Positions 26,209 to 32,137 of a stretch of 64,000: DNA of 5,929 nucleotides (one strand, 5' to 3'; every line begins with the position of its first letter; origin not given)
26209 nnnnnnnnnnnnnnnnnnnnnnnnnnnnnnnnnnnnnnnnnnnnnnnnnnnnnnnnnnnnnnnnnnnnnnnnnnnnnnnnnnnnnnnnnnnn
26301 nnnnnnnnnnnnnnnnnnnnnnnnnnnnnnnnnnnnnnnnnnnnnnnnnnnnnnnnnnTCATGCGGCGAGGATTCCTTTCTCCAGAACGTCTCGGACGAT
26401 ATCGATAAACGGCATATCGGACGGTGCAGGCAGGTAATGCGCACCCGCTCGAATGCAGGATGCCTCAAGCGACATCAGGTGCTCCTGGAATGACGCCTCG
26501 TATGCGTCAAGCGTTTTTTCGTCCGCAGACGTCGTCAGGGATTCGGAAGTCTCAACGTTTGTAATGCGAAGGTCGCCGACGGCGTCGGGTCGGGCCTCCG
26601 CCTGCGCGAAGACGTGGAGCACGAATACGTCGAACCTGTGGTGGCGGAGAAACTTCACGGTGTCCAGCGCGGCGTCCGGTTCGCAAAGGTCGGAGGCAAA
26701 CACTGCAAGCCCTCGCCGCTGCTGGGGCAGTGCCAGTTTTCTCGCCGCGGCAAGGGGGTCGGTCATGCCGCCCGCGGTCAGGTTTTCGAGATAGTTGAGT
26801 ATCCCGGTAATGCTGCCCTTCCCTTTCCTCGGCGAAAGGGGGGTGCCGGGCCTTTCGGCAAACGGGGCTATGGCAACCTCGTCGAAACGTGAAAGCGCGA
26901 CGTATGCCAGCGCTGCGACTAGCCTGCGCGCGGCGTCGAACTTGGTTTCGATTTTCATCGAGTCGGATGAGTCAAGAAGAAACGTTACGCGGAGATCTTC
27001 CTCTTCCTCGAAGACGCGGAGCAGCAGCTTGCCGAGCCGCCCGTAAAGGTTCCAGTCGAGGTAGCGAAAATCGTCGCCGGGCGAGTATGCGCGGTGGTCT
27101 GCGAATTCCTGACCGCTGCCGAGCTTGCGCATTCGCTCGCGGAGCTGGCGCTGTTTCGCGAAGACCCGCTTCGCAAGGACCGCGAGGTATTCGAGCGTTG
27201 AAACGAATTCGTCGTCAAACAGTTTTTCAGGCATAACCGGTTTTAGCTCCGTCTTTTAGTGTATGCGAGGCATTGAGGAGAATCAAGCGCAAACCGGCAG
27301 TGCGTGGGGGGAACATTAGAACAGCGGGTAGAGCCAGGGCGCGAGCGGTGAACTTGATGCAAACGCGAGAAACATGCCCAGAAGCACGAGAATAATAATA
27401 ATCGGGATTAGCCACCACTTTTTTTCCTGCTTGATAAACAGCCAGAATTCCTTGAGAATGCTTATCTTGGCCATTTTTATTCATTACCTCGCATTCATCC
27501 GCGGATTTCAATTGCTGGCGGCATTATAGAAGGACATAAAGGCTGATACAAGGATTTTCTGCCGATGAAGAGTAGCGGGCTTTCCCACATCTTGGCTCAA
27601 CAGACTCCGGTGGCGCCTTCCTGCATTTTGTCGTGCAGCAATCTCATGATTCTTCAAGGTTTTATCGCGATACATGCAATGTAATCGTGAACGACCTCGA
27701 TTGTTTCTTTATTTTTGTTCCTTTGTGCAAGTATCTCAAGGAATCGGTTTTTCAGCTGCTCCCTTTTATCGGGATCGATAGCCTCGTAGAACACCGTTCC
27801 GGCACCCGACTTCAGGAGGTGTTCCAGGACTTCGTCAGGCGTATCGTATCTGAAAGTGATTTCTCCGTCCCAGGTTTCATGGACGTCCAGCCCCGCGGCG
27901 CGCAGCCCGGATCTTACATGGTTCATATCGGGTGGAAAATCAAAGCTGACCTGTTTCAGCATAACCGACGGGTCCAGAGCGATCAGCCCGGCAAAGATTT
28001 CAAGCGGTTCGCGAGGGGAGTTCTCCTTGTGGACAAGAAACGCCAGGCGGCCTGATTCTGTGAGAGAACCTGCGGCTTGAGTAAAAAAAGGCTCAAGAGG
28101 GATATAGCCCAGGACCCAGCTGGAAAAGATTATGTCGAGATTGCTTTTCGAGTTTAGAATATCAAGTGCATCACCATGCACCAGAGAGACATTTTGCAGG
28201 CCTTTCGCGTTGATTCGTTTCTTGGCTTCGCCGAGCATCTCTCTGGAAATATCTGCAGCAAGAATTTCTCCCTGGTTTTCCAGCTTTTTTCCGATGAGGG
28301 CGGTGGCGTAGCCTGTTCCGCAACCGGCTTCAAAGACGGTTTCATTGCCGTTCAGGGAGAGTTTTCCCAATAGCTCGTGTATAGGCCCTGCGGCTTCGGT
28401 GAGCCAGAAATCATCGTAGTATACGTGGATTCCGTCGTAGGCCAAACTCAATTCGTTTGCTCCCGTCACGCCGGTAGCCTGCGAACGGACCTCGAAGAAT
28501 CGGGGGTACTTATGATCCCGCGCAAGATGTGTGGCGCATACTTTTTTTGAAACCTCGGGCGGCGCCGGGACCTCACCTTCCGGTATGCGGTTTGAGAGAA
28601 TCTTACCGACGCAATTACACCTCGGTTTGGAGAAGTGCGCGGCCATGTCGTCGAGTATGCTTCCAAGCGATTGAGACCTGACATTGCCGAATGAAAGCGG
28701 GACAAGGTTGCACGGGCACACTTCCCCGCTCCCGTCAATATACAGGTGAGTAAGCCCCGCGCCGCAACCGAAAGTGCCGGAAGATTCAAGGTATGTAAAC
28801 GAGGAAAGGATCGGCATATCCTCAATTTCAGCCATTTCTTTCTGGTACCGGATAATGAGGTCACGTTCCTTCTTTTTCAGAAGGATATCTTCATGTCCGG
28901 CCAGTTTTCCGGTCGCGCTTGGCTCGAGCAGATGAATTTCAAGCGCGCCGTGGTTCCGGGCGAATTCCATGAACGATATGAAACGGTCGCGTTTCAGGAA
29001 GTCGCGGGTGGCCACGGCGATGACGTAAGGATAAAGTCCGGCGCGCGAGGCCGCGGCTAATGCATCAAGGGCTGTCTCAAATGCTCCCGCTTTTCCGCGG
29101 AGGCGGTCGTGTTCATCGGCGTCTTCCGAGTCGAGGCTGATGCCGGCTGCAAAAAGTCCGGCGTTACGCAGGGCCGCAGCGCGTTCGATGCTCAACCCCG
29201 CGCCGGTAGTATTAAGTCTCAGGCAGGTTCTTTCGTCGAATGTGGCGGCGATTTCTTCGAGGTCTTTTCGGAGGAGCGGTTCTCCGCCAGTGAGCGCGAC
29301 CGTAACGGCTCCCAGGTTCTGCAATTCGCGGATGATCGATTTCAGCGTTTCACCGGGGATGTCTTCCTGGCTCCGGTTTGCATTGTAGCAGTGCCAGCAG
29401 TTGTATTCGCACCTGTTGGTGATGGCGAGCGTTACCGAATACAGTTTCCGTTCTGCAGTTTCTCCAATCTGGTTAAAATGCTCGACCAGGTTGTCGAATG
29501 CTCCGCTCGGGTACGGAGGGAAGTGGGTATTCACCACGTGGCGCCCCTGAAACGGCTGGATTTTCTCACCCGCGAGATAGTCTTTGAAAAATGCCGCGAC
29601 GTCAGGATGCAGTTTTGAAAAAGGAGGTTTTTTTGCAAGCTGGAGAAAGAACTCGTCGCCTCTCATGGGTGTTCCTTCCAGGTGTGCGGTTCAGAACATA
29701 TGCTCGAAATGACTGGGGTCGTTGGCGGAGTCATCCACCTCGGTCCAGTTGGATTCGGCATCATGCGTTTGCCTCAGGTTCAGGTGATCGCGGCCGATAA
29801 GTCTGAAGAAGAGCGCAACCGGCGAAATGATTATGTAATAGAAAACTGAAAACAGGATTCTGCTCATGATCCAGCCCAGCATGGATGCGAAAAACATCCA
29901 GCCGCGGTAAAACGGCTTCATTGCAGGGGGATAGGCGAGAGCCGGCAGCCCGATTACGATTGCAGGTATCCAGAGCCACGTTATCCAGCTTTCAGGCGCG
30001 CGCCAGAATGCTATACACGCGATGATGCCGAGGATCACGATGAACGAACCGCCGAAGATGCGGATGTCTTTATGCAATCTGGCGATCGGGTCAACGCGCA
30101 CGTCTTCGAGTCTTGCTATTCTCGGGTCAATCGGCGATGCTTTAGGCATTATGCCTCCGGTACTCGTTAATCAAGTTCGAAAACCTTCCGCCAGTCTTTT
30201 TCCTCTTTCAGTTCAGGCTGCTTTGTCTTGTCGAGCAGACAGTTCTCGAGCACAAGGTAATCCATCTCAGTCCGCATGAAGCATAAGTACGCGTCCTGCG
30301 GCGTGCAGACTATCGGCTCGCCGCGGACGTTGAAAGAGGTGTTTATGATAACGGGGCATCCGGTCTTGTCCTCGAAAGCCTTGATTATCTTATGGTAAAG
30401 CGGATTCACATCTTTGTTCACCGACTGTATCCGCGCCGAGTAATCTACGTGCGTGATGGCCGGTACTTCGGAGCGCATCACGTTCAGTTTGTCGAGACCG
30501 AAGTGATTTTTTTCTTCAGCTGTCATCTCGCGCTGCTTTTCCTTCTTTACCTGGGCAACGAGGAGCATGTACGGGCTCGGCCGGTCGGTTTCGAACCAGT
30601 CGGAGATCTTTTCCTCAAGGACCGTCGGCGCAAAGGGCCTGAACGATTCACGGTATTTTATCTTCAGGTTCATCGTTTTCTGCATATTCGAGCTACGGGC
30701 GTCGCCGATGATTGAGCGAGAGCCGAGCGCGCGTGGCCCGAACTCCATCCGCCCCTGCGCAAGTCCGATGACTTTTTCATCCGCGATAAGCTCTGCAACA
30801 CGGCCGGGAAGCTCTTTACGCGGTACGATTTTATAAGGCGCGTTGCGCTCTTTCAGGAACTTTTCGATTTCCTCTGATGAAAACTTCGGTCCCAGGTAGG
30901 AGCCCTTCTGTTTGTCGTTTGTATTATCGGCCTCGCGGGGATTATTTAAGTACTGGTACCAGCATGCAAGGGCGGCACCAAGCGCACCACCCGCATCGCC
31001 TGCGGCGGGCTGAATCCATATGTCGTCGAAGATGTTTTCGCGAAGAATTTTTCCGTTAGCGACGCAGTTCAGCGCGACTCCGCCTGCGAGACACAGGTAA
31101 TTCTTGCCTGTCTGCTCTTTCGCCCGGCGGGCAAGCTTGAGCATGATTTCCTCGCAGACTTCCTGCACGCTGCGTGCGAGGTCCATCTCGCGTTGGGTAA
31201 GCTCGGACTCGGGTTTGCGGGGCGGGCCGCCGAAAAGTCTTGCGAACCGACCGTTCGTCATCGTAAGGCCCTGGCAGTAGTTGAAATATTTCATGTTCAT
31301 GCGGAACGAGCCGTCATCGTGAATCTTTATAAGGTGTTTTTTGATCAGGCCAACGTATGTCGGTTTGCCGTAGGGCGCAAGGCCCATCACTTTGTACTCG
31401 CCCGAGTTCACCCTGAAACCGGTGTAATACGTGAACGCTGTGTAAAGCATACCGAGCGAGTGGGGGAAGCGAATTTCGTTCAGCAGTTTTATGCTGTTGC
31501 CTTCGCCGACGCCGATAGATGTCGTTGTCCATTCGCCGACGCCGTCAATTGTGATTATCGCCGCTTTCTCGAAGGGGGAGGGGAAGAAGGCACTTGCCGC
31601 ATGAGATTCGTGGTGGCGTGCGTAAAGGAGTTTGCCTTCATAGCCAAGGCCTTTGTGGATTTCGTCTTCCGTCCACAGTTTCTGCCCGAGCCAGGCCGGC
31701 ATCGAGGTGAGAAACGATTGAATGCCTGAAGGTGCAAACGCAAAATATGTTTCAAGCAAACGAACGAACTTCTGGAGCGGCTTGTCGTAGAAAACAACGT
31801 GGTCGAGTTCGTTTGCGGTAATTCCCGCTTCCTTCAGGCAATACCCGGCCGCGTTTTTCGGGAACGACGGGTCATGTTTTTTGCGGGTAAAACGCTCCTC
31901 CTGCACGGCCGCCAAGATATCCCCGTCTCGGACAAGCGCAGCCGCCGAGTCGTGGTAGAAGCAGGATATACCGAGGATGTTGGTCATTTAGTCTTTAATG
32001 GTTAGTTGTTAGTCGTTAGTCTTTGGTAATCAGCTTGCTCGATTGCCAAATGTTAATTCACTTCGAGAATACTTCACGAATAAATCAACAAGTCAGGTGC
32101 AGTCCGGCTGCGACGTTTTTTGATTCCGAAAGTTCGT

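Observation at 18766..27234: Operon coupling a DUF58/vWA protein, a TPR-HExxH lipoprotein, two caspase-like lipoproteins and a GT39 glycosyltransferase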

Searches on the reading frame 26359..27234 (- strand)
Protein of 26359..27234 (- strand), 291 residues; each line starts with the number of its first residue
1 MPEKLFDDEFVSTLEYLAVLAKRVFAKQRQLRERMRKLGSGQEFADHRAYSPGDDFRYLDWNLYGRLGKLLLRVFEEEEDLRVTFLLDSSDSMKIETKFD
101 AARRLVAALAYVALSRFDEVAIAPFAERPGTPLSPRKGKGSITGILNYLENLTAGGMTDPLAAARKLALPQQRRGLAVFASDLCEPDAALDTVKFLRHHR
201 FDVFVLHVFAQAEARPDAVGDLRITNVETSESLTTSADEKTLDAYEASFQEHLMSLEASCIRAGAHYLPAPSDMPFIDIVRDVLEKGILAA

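Call 4: search_protein_families(library=pfam, proteins=[window:26359-27234:-], max_evalue=0.01)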
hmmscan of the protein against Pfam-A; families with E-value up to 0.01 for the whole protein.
window:26359-27234:- (291 aa): 2 families
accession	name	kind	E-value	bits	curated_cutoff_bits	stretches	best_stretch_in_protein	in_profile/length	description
PF01882.25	DUF58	-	1.3e-28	100.1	23.4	1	46-252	1-213/216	Protein of unknown function DUF58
PF13519.12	VWA_2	-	2.6e-06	28.5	27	1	84-171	2-91/107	von Willebrand factor type A domain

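Call 5: search_protein_families(library=ncbifam, proteins=[window:26359-27234:-], max_evalue=0.01)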
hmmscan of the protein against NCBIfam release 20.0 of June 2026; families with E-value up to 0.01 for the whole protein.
window:26359-27234:- (291 aa): 1 family
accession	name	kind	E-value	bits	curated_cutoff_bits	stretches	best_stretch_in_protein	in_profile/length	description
TIGR02442.1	Cob-chelat-sub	hypoth_equivalog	8.6e-05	21.2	779.45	1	81-168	473-557/641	putative cobaltochelatase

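Call 57: find_related_loci(query=A5, collection=genome_contigs, flank=10000)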
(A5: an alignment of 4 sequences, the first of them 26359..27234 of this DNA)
Query A5 (291 aa) in genome_contigs; peptide patterns used: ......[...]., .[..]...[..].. (x = any residue, [..] = any of these).
600 stretches matched a pattern (row limit reached: there are more); 509 encode a relative of the query (tblastn E <= 1e-3); the best 80 are kept; 80 distinct loci.
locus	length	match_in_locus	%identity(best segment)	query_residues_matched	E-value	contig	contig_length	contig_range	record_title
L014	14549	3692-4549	42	4-287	3e-70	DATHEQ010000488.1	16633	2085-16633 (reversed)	MAG TPA_asm: Polyangiaceae bacterium isolate SMAG_U12425 k141_583739, whole genome shotgun sequence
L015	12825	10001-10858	41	4-287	2e-70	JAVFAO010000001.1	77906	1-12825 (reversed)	MAG: Myxococcota bacterium isolate BF4_93 NODE_891_length_77906_cov_4.570360_Biofilm4, whole genome shotgun sequence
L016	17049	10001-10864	42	5-287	1e-69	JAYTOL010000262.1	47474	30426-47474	MAG: Deltaproteobacteria bacterium isolate GFS_4088 GFS_4088_261, whole genome shotgun sequence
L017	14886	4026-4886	41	3-287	1e-68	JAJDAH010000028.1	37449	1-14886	MAG: Polyangiaceae bacterium isolate OFTM3 OFTM3_27, whole genome shotgun sequence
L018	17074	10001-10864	42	5-287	4e-68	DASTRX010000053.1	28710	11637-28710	MAG TPA_asm: Polyangiaceae bacterium isolate SMAG_U2265 k141_720325, whole genome shotgun sequence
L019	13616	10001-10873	42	2-287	5e-68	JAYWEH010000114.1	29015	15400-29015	MAG: Deltaproteobacteria bacterium isolate GL97_UP_metabat_16 GL97_UP_metabat_16_113, whole genome shotgun sequence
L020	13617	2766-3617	40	5-286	3e-67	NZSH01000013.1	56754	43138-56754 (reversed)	MAG: Woeseiaceae bacterium isolate EAC2037 2379, whole genome shotgun sequence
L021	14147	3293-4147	40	5-287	2e-67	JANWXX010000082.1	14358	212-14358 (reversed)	MAG: Polyangiaceae bacterium isolate SKYG56 NODE_82_length_14358_cov_3.832505, whole genome shotgun sequence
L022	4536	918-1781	42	4-289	2e-67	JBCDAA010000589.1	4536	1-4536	MAG: Myxococcota bacterium isolate P01_F01_bin.48 k141_2827725_length_4536_cov_13.0000, whole genome shotgun sequence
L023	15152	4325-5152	42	14-287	6e-67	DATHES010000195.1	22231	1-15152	MAG TPA_asm: Polyangiaceae bacterium isolate SMAG_U12427 k141_293602, whole genome shotgun sequence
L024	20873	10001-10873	41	3-291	4e-67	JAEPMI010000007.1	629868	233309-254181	MAG: Deltaproteobacteria bacterium isolate HCUG1432-5 NODE_7_length_629868_cov_30.035399, whole genome shotgun sequence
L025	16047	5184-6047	40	3-287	2e-66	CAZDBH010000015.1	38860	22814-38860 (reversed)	MAG TPA_asm: uncultured Bradymonadales bacterium isolate binchicken_co141_594 genome assembly, contig: NODE_4582_length_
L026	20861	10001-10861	39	3-287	7e-66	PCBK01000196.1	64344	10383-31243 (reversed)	MAG: Deltaproteobacteria bacterium isolate NP119 MHASMcontig_1106740, whole genome shotgun sequence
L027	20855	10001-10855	45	5-287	5e-66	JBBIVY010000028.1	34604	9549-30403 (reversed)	MAG: Planctomycetota bacterium isolate QH2S170213_bin_88 NODE_1329_length_34604_cov_20.028944, whole genome shotgun sequ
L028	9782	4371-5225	39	5-287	8e-66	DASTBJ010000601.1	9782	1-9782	MAG TPA_asm: Terriglobia bacterium isolate SMAG_U761 k141_164218, whole genome shotgun sequence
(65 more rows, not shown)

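Call 79: search_protein_families(library=padloc, proteins=[window:26359-27234:-], max_evalue=0.01)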
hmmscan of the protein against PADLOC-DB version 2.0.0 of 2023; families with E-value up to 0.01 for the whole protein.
window:26359-27234:- (291 aa): 0 families

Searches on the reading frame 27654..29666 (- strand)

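Call 4: search_protein_families(library=pfam, proteins=[window:27654-29666:-], max_evalue=0.01)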
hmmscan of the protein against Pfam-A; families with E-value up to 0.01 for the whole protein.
window:27654-29666:- (670 aa): 15 families
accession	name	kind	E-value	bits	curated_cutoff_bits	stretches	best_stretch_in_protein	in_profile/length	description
PF04055.27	Radical_SAM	-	4.4e-20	73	29.5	1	82-213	3-143/166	Radical SAM superfamily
PF13649.12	Methyltransf_25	-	8.5e-14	52.5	27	1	444-539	1-97/97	Methyltransferase domain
PF13847.12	Methyltransf_31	-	7.1e-13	48.9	27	1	439-528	2-93/145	Methyltransferase domain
PF08242.18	Methyltransf_12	-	5.1e-12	46.8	30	1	446-541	2-98/98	Methyltransferase domain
PF08241.18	Methyltransf_11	-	1.5e-11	45.2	21.2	1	446-543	2-95/95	Methyltransferase domain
PF01135.25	PCMT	-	1.3e-10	41.9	20.3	1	435-546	68-174/210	Protein-L-isoaspartate(D-aspartate) O-methyltransferase (PCMT)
PF01209.24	Ubie_methyltran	-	8.1e-09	35.6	20.1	1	442-517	49-124/233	ubiE/COQ5 methyltransferase family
PF13186.11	SPASM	-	1.7e-06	28.6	21.5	1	301-341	1-46/67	Iron-sulfur cluster-binding domain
PF02390.23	Methyltransf_4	-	1.4e-05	25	24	1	443-505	4-65/173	Putative methyltransferase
PF01596.23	Methyltransf_3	-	1.5e-05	24.8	22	1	436-506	40-111/204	O-methyltransferase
PF05175.20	MTS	-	1.8e-05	24.9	23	1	432-547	23-142/170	Methyltransferase small domain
PF13489.12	Methyltransf_23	-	9.4e-05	22.6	27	1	426-547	10-120/164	Methyltransferase domain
PF13353.11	Fer4_12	-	0.0001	23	22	1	84-135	13-66/137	4Fe-4S single cluster domain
PF01189.24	Methyltr_RsmB-F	-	0.00022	21.4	27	1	436-503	4-71/199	16S rRNA methyltransferase RsmB/F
PF01739.24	CheR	-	0.0062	16.4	27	0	440-485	31-84/195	CheR methyltransferase, SAM binding domain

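Call 5: search_protein_families(library=ncbifam, proteins=[window:27654-29666:-], max_evalue=0.01)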
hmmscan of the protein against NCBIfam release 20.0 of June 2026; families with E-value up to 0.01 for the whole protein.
window:27654-29666:- (670 aa): 105 families (the best 25 are shown)
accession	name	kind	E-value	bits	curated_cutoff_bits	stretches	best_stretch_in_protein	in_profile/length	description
TIGR04303.1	GeoRSP_rSAM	equivalog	1.3e-32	113.7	400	1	78-342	7-279/325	GeoRSP system radical SAM/SPASM protein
TIGR04545.1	rSAM_ahbD_hemeb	equivalog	7.4e-31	107.8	500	2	80-278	4-204/339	heme b synthase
TIGR04055.1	rSAM_NirJ2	equivalog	3.5e-30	105.6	500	1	80-340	4-275/326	putative heme d1 biosynthesis radical SAM protein NirJ2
TIGR02668.1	moaA_archaeal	equivalog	3.2e-28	98.6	325.25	1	72-255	6-192/303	GTP 3',8-cyclase MoaA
NF045574.1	sacti_mat_StsB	exception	8.8e-27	94.1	625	1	70-340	90-362/466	StsB family radical SAM/SPASM domain sactipeptide maturase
NF001199.0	PRK00164.2-1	equivalog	6.2e-26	91.3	231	1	70-242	6-181/308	GTP 3',8-cyclase MoaA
TIGR04347.1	pseudo_SAM_Halo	equivalog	8.6e-26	91.1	525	1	66-213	29-178/390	TIGR04347 family pseudo-SAM/SPASM protein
TIGR02666.1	moaA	equivalog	2.9e-23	82.4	284.05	1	72-260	6-203/336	GTP 3',8-cyclase MoaA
TIGR04053.2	TIGR04053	equivalog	4.5e-23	82.1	395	2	78-213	10-152/366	TIGR04053 family radical SAM/SPASM domain-containing protein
TIGR04103.1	rSAM_nif11_3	equivalog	7.5e-22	77.5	725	1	80-267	9-196/412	nif11-class peptide radical SAM maturase 3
TIGR04546.1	rSAM_ahbC_deAc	equivalog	9.2e-22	77.4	650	1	75-211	38-177/390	12,18-didecarboxysiroheme deacetylase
TIGR02109.1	PQQ_syn_pqqE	equivalog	1.2e-21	77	381.35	1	79-341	10-283/358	pyrroloquinoline quinone biosynthesis protein PqqE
TIGR03962.1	mycofact_rSAM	equivalog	1.1e-20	74.1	265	1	78-332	14-275/339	mycofactocin radical SAM maturase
TIGR04251.1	SCM_rSAM_ScmF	equivalog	4.9e-20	72.2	400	1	77-254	5-189/353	SynChlorMet cassette radical SAM/SPASM protein ScmF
TIGR04051.1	rSAM_NirJ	equivalog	8.6e-19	67.7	515.45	1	81-212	7-141/354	heme d1 biosynthesis radical SAM protein NirJ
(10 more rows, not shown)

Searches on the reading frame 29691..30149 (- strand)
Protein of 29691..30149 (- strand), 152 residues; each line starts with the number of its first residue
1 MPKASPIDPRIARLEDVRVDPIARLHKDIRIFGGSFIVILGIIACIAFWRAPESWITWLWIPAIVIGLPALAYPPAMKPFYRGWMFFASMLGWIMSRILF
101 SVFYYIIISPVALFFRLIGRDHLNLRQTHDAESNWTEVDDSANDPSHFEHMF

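Call 4: search_protein_families(library=pfam, proteins=[window:29691-30149:-], max_evalue=0.01)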
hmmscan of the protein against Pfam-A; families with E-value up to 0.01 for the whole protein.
window:29691-30149:- (152 aa): 1 family
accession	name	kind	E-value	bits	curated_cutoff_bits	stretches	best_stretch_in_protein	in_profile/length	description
PF19588.4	SxtJ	-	7.1e-11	43.2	24.4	1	35-123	13-98/99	Saxitoxin biosynthesis operon protein SxtJ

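Call 5: search_protein_families(library=ncbifam, proteins=[window:29691-30149:-], max_evalue=0.01)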
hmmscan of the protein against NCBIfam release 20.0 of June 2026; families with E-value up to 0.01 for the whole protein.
window:29691-30149:- (152 aa): 0 families

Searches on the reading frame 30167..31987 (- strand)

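Call 4: search_protein_families(library=pfam, proteins=[window:30167-31987:-], max_evalue=0.01)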
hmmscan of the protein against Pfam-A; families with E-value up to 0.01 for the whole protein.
window:30167-31987:- (606 aa): 3 families
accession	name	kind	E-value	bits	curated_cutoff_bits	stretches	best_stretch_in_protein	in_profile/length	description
PF02543.21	Carbam_trans_N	-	7.8e-98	328.5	24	1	4-340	2-346/346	Carbamoyltransferase N-terminus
PF16861.10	Carbam_trans_C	-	3.8e-74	248.3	27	1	398-587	1-170/170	Carbamoyltransferase C-terminus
PF00814.31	TsaD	-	0.0047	17.1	24.8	0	267-309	189-232/264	tRNA N6-adenosine threonylcarbamoyltransferase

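Call 5: search_protein_families(library=ncbifam, proteins=[window:30167-31987:-], max_evalue=0.01)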
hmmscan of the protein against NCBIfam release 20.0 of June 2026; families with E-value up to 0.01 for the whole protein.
window:30167-31987:- (606 aa): 3 families
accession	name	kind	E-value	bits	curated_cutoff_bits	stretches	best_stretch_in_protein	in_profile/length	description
NF041651.1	nodul_NodU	equivalog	8e-44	150.3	1000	1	279-559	287-529/556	nodulation protein NodU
TIGR03722.2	arch_KAE1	equivalog_domain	0.00068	18.8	375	1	265-310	214-259/323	KEOPS complex N(6)-L-threonylcarbamoyladenine synthase Kae1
TIGR03723.1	T6A_TsaD_YgjD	equivalog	0.0019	17.4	296.1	1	263-309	228-274/314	tRNA (adenosine(37)-N6)-threonylcarbamoyltransferase complex transferase subunit TsaD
